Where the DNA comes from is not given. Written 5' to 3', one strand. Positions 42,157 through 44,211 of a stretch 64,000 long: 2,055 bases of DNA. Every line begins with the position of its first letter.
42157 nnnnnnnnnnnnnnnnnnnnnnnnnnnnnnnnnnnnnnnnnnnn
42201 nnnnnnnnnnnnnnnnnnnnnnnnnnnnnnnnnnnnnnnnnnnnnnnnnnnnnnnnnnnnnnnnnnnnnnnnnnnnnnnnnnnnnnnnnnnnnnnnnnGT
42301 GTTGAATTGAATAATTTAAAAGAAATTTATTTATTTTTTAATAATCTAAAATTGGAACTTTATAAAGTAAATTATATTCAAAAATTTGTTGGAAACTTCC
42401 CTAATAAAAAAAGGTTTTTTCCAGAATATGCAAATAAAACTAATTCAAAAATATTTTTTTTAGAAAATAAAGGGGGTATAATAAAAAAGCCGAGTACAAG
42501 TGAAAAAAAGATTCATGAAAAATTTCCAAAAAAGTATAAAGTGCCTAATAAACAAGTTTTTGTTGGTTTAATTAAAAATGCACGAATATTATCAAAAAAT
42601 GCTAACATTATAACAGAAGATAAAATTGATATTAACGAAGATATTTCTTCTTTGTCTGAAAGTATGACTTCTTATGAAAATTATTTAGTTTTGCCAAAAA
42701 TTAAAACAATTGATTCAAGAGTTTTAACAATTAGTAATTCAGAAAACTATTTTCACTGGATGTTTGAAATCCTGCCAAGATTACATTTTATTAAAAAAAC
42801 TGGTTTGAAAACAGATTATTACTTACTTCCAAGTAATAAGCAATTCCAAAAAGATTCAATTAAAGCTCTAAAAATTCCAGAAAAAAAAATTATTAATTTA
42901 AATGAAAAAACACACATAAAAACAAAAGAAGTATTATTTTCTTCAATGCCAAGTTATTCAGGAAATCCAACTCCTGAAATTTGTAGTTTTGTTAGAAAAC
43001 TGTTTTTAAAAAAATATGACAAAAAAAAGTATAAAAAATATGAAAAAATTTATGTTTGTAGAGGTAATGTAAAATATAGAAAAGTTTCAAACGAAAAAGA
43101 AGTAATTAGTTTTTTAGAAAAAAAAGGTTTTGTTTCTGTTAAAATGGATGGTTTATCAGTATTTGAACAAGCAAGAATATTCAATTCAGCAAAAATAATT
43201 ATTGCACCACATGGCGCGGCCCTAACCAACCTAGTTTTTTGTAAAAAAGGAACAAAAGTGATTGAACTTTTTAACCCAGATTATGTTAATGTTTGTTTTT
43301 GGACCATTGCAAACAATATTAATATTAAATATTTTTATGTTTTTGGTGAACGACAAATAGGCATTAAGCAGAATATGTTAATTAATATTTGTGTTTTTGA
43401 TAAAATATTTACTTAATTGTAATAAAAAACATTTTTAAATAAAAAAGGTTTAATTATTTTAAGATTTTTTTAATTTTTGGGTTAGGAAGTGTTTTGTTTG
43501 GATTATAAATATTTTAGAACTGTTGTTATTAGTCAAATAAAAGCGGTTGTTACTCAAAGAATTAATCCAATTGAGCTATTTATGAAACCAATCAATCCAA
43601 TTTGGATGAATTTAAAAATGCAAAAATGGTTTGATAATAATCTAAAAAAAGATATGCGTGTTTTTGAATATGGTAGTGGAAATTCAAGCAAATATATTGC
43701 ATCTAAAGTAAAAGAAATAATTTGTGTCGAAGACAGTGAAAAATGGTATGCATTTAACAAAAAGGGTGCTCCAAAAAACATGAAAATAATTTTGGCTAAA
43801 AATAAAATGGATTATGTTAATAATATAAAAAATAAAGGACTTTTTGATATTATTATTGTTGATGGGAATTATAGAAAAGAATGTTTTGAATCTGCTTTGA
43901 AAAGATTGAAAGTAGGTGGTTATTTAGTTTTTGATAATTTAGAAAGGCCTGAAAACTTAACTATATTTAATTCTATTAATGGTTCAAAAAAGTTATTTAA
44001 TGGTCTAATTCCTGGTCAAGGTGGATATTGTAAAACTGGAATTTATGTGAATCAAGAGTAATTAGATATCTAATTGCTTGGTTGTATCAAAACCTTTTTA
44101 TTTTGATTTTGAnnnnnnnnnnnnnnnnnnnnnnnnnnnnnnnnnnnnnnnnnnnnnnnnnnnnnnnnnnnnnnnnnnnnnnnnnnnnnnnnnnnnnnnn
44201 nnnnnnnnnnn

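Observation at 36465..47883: One locus encodes three alternative fates of GDP-4-keto-6-deoxymannose (fucose, a 3,6-dideoxyhexose, perosamine) plus two gmd paralogs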

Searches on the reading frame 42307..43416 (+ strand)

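Call 3: search_protein_families(library=pfam, proteins=[window:42307-43416:+])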
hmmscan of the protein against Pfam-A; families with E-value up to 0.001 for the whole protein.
window:42307-43416:+ (369 aa): 1 family
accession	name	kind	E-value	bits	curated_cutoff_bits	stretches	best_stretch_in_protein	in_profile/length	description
PF04577.19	Glyco_transf_61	-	1.3e-31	110.1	27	1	148-319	1-137/137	Glycosyltransferase 61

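Call 4: search_protein_families(library=ncbifam, proteins=[window:42307-43416:+])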
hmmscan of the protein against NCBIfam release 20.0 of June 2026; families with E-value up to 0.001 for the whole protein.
window:42307-43416:+ (369 aa): 0 families

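Call 19: search_protein_families(library=ncbifam, proteins=[window:42307-43416:+], max_evalue=1)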
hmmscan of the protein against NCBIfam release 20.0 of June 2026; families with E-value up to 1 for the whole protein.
window:42307-43416:+ (369 aa): 1 family
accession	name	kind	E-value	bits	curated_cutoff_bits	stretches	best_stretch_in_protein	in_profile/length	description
TIGR02691.1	arsC_pI258_fam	equivalog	0.044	14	174.3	1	68-154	13-99/129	arsenate reductase (thioredoxin)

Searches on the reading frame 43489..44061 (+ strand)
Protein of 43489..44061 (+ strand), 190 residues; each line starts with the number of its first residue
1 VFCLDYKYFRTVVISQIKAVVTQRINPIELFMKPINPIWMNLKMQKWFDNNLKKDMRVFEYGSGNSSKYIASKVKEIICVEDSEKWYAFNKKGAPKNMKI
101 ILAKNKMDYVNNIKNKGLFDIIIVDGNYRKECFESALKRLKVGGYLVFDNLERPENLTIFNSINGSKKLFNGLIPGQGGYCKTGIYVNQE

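Call 3: search_protein_families(library=pfam, proteins=[window:43489-44061:+])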
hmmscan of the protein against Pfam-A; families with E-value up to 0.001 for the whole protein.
window:43489-44061:+ (190 aa): 1 family
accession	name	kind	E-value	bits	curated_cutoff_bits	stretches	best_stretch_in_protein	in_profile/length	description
PF13578.12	Methyltransf_24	-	6.5e-05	24.2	26.3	1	60-150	2-104/105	Methyltransferase domain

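Call 4: search_protein_families(library=ncbifam, proteins=[window:43489-44061:+])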
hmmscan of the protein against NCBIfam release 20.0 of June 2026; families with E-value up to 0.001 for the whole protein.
window:43489-44061:+ (190 aa): 0 families

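Call 19: search_protein_families(library=ncbifam, proteins=[window:43489-44061:+], max_evalue=1)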
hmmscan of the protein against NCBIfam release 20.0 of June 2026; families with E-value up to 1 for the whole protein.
window:43489-44061:+ (190 aa): 1 family
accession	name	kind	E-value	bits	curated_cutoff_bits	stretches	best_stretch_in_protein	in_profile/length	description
NF001453.0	PRK00312.1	equivalog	0.0018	17.9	188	1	35-149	63-176/217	protein-L-isoaspartate(D-aspartate) O-methyltransferase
